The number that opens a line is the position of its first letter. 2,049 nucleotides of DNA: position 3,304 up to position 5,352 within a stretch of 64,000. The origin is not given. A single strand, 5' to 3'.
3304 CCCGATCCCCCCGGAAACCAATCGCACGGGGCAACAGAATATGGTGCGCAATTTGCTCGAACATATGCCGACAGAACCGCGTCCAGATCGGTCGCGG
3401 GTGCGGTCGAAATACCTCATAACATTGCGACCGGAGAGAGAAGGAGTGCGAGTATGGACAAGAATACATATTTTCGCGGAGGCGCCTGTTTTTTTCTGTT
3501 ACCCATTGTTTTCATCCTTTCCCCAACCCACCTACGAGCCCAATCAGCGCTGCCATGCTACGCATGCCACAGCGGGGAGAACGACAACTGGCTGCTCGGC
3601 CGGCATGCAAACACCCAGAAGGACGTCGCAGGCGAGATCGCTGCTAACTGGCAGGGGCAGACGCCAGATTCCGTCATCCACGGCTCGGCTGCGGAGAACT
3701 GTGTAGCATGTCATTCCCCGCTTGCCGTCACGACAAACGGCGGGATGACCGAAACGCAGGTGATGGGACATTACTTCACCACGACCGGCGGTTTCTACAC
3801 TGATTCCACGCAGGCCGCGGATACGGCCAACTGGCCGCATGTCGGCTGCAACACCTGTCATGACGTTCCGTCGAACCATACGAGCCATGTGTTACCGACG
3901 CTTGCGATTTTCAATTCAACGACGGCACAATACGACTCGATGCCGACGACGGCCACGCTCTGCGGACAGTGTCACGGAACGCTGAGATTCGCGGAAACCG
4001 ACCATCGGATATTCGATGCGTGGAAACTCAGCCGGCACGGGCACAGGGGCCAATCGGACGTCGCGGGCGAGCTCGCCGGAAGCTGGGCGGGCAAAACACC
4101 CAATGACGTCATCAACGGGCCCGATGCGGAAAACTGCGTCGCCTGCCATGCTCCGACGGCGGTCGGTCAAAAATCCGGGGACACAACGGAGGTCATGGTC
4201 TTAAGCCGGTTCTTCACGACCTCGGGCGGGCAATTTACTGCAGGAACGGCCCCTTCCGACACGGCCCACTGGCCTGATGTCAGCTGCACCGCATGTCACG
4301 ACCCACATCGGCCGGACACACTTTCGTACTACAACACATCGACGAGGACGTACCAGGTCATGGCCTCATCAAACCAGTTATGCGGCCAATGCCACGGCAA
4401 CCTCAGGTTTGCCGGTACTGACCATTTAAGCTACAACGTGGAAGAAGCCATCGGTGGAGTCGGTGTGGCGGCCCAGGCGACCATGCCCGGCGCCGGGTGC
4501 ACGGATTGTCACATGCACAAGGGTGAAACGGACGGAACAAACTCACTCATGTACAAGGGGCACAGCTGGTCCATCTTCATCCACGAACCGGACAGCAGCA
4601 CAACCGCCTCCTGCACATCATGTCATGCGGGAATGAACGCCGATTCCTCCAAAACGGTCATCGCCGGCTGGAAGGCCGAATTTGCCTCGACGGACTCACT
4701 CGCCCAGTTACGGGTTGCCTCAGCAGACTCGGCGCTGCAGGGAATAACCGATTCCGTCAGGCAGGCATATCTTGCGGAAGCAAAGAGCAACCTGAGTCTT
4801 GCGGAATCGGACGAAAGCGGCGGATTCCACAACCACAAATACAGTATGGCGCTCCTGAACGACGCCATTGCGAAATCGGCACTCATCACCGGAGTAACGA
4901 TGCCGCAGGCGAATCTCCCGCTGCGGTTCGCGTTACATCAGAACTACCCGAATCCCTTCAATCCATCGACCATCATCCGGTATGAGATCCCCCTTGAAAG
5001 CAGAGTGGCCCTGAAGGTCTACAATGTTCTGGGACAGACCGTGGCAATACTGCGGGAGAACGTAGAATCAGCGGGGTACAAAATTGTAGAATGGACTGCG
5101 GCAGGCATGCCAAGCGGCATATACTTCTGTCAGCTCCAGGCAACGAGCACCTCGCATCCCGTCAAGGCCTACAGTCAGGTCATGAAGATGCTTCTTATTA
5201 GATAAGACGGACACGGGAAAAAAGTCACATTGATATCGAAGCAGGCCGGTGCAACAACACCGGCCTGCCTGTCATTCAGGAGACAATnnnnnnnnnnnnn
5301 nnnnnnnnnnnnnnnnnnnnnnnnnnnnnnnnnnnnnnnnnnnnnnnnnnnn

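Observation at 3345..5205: T9SS-sorted nonaheme cytochrome with internally duplicated tri-heme module, a candidate extracellular electron-transfer protein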

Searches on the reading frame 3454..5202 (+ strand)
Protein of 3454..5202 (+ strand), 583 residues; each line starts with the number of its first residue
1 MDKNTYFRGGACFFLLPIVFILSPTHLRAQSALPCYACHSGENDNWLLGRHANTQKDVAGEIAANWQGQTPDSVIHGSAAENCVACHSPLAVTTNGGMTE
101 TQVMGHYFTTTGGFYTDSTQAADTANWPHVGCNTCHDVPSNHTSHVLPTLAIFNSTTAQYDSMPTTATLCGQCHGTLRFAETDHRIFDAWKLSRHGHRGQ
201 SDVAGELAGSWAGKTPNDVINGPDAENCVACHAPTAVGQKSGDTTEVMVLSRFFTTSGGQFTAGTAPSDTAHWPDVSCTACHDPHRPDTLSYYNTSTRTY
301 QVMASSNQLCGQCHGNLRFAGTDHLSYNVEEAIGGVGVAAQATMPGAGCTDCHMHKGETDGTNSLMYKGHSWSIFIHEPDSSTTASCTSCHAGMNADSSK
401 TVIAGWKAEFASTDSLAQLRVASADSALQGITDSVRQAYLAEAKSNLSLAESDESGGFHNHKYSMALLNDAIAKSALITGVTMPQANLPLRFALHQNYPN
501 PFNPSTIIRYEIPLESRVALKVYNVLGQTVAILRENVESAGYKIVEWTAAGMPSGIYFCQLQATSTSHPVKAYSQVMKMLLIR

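Call 5: search_protein_families(library=pfam, proteins=[window:3454-5202:+], max_evalue=1)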
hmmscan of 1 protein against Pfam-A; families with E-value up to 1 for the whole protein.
window:3454-5202:+ (583 aa): 12 families
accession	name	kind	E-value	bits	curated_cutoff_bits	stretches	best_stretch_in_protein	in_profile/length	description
PF22113.1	Mtrc-MtrF_II-IV_dom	-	5.3e-14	52.6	30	5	224-358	27-168/176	Outer membrane cytochrome MtrC/MtrF-like, domains II/IV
PF02335.20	Cytochrom_C552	-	3.3e-13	49.8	24.1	3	71-184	78-188/438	Cytochrome c552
PF14522.11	Cytochrome_C7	-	1.8e-12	47.3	24.8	3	226-314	14-66/67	Cytochrome c7 and related cytochrome c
PF09699.15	Paired_CXXCH_1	-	2.1e-08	34.2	20.6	2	277-317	8-39/41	Doubled CXXCH motif (Paired_CXXCH_1)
PF13435.11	Cytochrome_C554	-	2.5e-07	32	20.8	2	35-100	2-68/84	Cytochrome c554 and c-prime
PF18962.6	Por_Secre_tail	-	1.2e-06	29.2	27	1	498-567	2-68/75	Secretion system C-terminal sorting domain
PF14537.11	Cytochrom_c3_2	-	5.7e-06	27.2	25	1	224-314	25-78/79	Cytochrome c3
PF02085.21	Cytochrom_CIII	-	0.00079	20.2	22.9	1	26-91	25-86/101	Class III cytochrome C family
PF14260.11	zf-C4pol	-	0.1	13.3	28.9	0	277-317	12-53/70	C4-type zinc-finger of DNA polymerase delta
PF22678.1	Cytochrom_c_NrfB-like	-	0.11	13.4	27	0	132-180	1-46/89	Cytochrome c-type protein NrfB-like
PF03264.19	Cytochrom_NNT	-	0.17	12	24.1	1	271-317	121-167/174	NapC/NirT cytochrome c family, N-terminal region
PF12773.13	DZR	-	0.76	10.4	27.3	0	163-237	8-36/45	Double zinc ribbon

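Call 6: search_protein_families(library=ncbifam, proteins=[window:3454-5202:+], max_evalue=1)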
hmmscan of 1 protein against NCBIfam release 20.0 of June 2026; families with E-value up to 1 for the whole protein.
window:3454-5202:+ (583 aa): 11 families
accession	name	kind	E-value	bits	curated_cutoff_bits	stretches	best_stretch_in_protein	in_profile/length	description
NF052323.1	T9SSA_dep_M6i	equivalog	6.7e-09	34.3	600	1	497-567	960-1030/1043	T9SS-dependent M6-like inactivated metalloprotease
TIGR04183.1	Por_Secre_tail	domain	2.6e-08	33.7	23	1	498-566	2-63/72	T9SS type A sorting domain-containing protein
TIGR03508.1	decahem_SO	subfamily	2.3e-05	24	192.2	1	121-316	26-176/258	DmsE family decaheme c-type cytochrome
TIGR01905.1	paired_CXXCH_1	subfamily_domain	0.001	18.9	25.2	1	277-316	8-38/41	doubled CXXCH domain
NF033707.1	T9SS_sortase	equivalog_domain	0.0016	16.1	420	1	491-571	995-1085/1095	type IX secretion system sortase PorU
NF038113.1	T9SSA_dep_M36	equivalog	0.0074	14.5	885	1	496-568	794-862/869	T9SS-dependent M36 family metallopeptidase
TIGR03146.1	cyt_nit_nrfB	equivalog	0.018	15.3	166.6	0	346-402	11-58/145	cytochrome c nitrite reductase pentaheme subunit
TIGR04257.1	nanowire_3heme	domain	0.018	15.2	40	1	268-318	16-63/75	c(7)-type cytochrome triheme domain-containing protein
NF008659.0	PRK11659.1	equivalog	0.026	14.2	184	2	81-176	47-119/188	cytochrome c nitrite reductase pentaheme subunit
NF008339.0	PRK11125.1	equivalog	0.043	12.4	595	2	346-400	286-334/487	ammonia-forming cytochrome c nitrite reductase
NF047912.1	ECs_2282_CxxC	subfamily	0.66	9.9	37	0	376-397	19-40/60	ECs_2282 family putative zinc-binding protein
